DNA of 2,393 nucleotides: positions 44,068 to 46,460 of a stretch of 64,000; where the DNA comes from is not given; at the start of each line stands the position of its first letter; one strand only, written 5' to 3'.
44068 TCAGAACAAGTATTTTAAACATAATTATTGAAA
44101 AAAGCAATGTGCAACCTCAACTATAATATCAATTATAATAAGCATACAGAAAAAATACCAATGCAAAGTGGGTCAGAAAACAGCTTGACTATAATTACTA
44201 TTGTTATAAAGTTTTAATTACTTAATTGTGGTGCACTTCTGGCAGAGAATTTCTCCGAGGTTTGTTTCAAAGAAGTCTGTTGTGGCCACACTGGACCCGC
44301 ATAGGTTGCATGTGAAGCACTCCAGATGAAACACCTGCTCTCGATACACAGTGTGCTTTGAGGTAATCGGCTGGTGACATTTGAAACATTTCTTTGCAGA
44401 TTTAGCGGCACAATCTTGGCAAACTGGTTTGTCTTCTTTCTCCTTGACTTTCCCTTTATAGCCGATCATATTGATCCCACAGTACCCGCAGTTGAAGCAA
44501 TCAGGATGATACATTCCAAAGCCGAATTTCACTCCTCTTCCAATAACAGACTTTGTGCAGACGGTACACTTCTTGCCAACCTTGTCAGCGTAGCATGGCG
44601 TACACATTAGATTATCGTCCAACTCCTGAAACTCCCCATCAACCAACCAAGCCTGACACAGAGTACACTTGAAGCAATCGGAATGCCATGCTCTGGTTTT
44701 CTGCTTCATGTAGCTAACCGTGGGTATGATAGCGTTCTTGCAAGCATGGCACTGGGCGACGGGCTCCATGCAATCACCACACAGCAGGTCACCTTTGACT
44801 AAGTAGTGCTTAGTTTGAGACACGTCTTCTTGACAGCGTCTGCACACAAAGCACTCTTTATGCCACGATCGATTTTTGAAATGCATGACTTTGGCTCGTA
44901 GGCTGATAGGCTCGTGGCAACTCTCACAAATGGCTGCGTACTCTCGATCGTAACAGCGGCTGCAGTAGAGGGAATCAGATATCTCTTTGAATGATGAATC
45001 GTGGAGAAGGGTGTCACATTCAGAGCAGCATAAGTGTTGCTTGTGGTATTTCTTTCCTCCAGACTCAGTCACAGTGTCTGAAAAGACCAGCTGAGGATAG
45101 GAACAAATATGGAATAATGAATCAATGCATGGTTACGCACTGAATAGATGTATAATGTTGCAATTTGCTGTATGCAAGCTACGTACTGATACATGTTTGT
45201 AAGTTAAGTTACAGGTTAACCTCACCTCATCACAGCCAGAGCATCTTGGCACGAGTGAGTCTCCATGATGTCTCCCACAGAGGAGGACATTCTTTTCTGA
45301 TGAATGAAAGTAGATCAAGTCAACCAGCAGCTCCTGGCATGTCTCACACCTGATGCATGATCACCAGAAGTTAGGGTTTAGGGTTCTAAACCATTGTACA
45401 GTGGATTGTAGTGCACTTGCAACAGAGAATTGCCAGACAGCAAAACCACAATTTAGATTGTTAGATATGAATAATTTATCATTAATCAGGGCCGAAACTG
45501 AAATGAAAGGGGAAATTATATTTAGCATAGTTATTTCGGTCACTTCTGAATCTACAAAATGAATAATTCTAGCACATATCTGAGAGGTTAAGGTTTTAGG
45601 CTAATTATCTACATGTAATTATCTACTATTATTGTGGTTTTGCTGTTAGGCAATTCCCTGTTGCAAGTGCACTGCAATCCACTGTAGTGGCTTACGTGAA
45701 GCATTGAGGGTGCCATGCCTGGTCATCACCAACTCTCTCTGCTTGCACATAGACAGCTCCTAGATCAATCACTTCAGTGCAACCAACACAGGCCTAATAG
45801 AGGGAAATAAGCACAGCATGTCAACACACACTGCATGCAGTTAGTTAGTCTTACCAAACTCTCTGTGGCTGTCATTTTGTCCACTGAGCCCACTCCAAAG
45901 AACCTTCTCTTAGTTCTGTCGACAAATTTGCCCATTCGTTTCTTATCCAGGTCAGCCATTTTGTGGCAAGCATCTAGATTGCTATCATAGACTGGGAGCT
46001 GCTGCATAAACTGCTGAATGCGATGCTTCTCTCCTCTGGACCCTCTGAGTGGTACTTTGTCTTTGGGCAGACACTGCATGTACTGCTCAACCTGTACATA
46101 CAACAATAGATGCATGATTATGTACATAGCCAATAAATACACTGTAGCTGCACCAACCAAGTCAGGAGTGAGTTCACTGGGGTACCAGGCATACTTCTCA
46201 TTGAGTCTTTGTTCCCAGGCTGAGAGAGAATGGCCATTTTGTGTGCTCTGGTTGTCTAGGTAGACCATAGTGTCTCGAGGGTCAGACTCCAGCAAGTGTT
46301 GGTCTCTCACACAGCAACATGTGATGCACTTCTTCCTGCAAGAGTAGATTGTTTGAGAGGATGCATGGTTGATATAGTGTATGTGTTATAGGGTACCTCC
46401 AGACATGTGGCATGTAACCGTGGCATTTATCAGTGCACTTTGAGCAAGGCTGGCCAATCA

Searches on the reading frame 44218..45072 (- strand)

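Call 73: search_protein_families(library=pfam, proteins=[window:44218-45072:-], max_evalue=0.001)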
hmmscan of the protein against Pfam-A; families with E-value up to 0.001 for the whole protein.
window:44218-45072:- (284 aa): 1 family
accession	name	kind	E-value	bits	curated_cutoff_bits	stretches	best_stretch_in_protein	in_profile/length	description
PF00412.28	LIM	-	3.4e-50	168.5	22.9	5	49-101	1-53/58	LIM domain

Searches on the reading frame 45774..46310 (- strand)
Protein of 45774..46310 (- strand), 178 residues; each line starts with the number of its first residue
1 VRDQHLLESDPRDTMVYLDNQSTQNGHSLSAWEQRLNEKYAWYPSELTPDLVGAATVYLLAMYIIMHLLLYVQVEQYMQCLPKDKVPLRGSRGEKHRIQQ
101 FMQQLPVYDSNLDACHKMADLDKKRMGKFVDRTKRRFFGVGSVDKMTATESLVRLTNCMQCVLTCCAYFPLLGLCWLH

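Call 73: search_protein_families(library=pfam, proteins=[window:45774-46310:-], max_evalue=0.001)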
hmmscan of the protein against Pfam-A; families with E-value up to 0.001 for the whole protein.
window:45774-46310:- (178 aa): 1 family
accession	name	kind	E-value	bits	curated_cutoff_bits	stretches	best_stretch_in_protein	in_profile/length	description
PF06297.19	PET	-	4.3e-25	88.1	25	1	73-143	31-101/102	PET Domain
